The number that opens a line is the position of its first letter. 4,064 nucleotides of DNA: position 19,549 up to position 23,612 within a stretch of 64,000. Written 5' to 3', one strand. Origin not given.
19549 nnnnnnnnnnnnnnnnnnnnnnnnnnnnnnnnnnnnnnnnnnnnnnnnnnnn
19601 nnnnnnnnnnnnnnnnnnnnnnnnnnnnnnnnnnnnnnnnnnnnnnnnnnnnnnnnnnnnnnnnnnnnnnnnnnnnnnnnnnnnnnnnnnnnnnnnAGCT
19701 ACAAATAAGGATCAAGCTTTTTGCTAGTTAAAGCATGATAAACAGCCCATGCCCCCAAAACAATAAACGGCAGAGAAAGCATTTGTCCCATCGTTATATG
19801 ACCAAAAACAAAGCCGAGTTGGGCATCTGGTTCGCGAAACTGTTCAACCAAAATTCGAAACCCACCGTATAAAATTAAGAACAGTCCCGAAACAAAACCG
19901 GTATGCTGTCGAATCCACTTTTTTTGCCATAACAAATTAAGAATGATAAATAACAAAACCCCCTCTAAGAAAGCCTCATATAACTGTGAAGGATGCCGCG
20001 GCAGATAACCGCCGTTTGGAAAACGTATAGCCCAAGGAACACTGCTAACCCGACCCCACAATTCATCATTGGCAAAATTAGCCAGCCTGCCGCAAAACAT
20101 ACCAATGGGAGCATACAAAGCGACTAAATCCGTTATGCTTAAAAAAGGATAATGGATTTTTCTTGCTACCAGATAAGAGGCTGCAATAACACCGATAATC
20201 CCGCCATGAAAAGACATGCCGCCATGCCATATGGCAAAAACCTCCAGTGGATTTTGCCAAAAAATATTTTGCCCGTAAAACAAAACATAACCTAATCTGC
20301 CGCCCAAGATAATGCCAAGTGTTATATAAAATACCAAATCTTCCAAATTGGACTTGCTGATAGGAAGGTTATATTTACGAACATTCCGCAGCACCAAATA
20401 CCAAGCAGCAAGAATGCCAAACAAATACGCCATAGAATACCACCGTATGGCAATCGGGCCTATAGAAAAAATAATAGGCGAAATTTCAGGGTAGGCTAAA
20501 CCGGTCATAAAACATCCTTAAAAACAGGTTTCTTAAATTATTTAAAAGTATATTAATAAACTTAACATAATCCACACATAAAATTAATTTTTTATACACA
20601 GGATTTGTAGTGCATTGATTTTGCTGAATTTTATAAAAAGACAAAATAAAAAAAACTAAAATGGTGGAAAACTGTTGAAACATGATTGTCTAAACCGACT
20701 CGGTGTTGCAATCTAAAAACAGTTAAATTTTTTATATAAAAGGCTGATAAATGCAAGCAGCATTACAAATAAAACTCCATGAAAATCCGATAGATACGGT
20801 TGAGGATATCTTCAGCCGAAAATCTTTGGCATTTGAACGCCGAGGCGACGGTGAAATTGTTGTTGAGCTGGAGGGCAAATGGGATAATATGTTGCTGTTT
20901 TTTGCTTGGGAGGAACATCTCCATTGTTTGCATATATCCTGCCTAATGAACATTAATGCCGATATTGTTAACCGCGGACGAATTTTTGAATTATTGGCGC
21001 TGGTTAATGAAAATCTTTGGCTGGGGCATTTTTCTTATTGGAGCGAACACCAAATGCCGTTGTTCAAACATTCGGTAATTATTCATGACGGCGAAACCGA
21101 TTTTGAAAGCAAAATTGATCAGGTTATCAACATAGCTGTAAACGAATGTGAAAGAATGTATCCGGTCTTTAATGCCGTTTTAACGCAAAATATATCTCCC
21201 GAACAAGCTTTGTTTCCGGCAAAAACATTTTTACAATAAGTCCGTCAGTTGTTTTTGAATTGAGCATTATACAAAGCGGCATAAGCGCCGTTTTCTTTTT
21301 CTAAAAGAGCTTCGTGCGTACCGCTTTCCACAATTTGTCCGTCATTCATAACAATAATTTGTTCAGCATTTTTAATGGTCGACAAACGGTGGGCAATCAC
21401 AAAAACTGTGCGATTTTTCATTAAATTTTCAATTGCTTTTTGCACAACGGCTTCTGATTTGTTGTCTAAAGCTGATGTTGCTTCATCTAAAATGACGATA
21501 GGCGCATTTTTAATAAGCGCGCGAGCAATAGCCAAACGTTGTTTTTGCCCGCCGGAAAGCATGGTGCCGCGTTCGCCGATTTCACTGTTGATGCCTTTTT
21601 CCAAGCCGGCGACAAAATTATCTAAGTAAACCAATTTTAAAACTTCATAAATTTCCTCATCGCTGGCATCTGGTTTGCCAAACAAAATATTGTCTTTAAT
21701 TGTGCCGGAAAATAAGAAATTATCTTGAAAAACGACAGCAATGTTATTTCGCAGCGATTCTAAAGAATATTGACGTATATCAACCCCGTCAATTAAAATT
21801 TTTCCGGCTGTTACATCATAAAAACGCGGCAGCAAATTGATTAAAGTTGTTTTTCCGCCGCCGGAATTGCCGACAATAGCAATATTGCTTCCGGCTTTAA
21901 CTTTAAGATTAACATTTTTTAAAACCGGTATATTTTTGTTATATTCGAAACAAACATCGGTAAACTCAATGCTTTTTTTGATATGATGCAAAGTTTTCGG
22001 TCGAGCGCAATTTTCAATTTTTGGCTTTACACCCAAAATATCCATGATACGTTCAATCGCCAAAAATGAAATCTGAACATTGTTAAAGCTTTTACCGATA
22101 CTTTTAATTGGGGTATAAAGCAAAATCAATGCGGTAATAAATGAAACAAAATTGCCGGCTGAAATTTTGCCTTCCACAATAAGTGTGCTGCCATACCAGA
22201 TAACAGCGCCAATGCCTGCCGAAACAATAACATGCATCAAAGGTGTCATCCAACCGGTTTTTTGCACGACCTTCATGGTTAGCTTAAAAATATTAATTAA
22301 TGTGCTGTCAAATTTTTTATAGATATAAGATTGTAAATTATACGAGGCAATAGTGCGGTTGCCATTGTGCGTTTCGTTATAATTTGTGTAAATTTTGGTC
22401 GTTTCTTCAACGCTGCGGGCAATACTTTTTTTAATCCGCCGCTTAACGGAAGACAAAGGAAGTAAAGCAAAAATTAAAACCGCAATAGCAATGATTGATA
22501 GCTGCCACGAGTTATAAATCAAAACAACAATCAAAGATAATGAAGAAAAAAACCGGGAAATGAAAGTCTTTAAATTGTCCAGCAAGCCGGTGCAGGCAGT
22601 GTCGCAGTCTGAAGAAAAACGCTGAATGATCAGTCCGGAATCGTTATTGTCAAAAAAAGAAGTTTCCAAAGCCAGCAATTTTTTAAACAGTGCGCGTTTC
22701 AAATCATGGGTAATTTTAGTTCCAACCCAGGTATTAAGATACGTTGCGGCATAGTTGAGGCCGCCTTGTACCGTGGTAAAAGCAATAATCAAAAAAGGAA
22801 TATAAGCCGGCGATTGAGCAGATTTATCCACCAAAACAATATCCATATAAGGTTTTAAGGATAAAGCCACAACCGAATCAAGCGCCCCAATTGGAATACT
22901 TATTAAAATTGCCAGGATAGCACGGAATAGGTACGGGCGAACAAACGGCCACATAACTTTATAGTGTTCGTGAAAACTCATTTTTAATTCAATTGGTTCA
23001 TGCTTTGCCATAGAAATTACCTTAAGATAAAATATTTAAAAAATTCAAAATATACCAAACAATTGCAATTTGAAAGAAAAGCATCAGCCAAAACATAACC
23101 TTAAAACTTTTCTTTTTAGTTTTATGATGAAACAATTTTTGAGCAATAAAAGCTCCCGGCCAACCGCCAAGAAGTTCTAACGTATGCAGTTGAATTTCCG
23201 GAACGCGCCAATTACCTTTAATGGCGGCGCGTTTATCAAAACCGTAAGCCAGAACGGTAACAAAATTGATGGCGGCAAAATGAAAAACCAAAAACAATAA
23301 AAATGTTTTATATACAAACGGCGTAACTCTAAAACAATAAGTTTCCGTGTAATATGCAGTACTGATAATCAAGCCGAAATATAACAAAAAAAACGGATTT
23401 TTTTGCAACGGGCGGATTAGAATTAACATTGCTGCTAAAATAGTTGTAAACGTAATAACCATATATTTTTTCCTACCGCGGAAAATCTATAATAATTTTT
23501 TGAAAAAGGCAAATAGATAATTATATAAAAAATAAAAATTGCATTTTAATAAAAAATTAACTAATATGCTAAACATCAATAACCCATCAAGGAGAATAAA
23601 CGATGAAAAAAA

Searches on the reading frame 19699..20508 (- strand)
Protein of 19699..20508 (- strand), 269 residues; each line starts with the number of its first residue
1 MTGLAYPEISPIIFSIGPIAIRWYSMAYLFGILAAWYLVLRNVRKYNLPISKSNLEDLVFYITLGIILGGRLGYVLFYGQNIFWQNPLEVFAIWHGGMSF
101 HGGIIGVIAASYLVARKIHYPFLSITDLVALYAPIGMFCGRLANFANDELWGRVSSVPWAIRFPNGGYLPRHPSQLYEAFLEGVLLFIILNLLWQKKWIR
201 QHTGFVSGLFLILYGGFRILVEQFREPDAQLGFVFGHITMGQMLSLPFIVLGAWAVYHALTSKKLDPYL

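Call 51: search_protein_families(library=pfam, proteins=[window:19699-20508:-], max_evalue=0.001)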
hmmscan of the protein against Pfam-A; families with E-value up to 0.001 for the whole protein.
window:19699-20508:- (269 aa): 1 family
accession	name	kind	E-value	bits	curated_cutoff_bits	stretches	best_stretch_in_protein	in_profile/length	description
PF01790.23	LGT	-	3.6e-77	259.4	24.9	1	11-256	1-238/240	Prolipoprotein diacylglyceryl transferase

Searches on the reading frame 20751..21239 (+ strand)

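Call 51: search_protein_families(library=pfam, proteins=[window:20751-21239:+], max_evalue=0.001)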
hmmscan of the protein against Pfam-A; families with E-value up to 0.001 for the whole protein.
window:20751-21239:+ (162 aa): 1 family
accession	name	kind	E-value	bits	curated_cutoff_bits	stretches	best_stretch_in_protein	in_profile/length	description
PF10722.14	YbjN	-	3.3e-19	69.8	22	1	13-140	1-124/126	Putative bacterial sensory transduction regulator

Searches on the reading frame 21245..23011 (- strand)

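Call 51: search_protein_families(library=pfam, proteins=[window:21245-23011:-], max_evalue=0.001)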
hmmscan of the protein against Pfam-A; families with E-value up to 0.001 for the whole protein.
window:21245-23011:- (588 aa): 3 families
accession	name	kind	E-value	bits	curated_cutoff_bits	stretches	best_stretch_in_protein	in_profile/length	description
PF00664.28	ABC_membrane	-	4.1e-44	151.8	28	1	32-301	2-273/274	ABC transporter transmembrane region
PF00005.33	ABC_tran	-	1.2e-34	120.2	25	1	364-513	1-137/137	ABC transporter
PF02463.25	SMC_N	-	2.5e-11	43.9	40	1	405-555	135-211/220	RecF/RecN/SMC N terminal domain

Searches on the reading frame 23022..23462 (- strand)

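Call 51: search_protein_families(library=pfam, proteins=[window:23022-23462:-], max_evalue=0.001)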
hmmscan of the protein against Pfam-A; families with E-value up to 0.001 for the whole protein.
window:23022-23462:- (146 aa): 1 family
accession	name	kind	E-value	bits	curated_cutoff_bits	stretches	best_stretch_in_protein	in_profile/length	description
PF06961.18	DUF1294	-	1.4e-25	89.8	25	1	66-120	1-55/55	Protein of unknown function (DUF1294)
